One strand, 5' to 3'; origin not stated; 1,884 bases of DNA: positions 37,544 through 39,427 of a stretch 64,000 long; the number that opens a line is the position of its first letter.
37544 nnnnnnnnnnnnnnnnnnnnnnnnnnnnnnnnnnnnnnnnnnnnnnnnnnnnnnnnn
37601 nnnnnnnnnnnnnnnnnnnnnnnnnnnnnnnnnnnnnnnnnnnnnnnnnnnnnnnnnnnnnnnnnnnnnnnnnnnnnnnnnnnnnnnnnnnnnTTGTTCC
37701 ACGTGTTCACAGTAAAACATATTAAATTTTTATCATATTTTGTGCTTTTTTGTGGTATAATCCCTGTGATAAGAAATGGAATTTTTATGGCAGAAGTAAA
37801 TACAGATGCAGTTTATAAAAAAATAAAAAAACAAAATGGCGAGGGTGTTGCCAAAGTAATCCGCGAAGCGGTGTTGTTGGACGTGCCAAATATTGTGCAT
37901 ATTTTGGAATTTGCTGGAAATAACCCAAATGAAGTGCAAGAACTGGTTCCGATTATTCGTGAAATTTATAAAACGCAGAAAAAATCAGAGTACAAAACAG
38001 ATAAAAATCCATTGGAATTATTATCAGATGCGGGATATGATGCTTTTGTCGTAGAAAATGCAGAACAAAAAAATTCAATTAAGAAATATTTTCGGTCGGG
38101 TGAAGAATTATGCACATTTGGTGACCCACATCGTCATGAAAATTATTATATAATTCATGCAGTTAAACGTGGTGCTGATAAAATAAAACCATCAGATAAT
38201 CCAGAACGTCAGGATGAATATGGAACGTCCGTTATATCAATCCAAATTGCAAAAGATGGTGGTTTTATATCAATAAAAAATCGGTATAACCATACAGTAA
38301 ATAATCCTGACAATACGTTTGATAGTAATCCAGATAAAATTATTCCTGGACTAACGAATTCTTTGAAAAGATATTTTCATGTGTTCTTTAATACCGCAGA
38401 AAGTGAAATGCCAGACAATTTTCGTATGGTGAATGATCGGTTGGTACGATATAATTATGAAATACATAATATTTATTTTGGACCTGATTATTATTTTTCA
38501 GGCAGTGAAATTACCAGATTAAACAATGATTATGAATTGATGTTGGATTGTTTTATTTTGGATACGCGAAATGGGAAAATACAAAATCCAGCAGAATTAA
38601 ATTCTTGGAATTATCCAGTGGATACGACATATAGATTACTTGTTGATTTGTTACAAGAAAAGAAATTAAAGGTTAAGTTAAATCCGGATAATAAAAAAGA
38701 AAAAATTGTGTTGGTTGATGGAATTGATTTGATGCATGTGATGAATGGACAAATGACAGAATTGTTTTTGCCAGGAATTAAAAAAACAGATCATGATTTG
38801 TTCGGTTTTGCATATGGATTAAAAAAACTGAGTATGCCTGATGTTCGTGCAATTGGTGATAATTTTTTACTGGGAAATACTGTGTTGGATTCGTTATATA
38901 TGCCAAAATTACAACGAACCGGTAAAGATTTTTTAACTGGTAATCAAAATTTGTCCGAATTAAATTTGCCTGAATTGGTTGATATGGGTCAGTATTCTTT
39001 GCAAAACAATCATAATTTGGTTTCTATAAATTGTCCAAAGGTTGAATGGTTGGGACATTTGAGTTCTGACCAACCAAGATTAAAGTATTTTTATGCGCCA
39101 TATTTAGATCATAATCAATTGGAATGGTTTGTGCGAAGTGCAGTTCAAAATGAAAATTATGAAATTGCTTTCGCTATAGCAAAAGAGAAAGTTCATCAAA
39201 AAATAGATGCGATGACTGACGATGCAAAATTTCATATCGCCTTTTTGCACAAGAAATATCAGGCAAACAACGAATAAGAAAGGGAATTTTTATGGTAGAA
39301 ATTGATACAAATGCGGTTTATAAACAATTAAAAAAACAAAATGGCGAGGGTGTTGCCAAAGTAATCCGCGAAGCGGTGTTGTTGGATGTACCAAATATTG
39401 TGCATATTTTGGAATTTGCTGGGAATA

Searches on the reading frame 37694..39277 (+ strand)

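Call 6: search_protein_families(library=pfam, proteins=[window:37694-39277:+], max_evalue=0.1)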
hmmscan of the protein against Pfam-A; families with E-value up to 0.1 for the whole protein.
window:37694-39277:+ (527 aa): 2 families
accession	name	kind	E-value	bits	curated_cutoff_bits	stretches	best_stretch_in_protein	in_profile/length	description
PF13306.12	LRR_5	-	0.0028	18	27.7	1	364-448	24-109/127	BspA type Leucine rich repeat region (6 copies)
PF18950.5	DUF5694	-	0.02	15.7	27.5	1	460-512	2-49/185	Family of unknown function (DUF5694)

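Call 58: search_protein_families(library=padloc, proteins=[window:37787-39277:+], max_evalue=0.1)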
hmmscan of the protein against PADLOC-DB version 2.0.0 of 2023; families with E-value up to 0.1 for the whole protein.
window:37787-39277:+ (496 aa): 0 families
